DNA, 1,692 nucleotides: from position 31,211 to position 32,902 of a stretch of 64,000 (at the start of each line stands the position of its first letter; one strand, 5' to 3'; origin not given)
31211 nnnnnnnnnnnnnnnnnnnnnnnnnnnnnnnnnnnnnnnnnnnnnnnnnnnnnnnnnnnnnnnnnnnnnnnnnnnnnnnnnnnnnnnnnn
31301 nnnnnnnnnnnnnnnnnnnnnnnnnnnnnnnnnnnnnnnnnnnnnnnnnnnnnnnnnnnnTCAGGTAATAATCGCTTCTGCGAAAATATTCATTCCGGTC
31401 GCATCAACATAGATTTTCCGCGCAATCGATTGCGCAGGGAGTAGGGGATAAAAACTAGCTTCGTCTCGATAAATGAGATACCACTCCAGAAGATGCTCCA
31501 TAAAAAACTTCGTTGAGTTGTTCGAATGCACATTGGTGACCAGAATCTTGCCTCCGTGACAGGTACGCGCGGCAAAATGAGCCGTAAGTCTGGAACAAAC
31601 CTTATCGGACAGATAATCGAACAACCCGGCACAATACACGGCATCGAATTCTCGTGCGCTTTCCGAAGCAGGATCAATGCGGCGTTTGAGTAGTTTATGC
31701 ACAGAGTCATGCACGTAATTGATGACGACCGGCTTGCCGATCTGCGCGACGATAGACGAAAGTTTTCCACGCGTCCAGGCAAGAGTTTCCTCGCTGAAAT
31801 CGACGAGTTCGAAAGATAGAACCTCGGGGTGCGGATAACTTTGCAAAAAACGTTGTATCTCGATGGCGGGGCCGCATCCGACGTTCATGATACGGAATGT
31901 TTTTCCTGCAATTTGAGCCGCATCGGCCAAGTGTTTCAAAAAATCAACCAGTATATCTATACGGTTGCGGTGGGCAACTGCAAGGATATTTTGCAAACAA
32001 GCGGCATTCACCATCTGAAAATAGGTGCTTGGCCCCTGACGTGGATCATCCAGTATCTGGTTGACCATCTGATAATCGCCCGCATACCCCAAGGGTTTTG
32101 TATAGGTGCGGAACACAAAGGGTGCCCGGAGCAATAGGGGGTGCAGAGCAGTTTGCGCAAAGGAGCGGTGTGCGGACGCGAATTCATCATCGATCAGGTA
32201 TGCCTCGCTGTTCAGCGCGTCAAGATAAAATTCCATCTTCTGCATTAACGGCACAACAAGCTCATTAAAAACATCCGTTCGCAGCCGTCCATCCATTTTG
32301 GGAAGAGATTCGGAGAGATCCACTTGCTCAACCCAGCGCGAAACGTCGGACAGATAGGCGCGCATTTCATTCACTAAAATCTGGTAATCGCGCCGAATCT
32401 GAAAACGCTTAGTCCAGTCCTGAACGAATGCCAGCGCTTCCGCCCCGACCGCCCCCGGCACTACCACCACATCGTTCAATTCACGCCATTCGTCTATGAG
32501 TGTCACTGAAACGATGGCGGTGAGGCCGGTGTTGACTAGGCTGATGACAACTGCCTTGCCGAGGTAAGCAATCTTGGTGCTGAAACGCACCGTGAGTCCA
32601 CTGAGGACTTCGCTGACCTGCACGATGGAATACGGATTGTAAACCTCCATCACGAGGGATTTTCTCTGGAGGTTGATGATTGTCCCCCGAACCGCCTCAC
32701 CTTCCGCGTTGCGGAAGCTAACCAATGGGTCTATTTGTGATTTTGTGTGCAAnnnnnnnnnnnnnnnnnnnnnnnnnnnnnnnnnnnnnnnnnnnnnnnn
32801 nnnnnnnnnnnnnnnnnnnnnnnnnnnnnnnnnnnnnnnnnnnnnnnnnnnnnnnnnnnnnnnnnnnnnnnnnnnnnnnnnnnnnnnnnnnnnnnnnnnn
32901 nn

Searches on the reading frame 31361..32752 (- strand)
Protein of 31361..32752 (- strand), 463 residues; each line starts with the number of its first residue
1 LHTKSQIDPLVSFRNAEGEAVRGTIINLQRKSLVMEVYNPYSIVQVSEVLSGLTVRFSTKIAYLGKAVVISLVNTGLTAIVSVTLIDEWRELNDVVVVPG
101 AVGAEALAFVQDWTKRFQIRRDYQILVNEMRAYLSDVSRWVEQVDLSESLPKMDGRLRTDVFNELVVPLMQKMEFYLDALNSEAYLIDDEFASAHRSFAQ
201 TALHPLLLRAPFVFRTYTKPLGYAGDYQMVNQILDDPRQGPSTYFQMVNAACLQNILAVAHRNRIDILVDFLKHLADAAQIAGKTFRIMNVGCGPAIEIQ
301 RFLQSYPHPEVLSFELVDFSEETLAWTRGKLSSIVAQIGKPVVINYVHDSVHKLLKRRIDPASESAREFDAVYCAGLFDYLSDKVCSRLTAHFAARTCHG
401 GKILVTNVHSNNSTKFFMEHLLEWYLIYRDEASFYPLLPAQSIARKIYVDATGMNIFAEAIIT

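Call 18: search_protein_families(library=pfam, proteins=[window:31361-32752:-], max_evalue=0.001)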
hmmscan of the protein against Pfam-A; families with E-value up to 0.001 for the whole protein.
window:31361-32752:- (463 aa): 1 family
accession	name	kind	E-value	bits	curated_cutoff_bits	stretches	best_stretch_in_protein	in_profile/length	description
PF13649.12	Methyltransf_25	-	0.00036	21.6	27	1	288-401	1-97/97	Methyltransferase domain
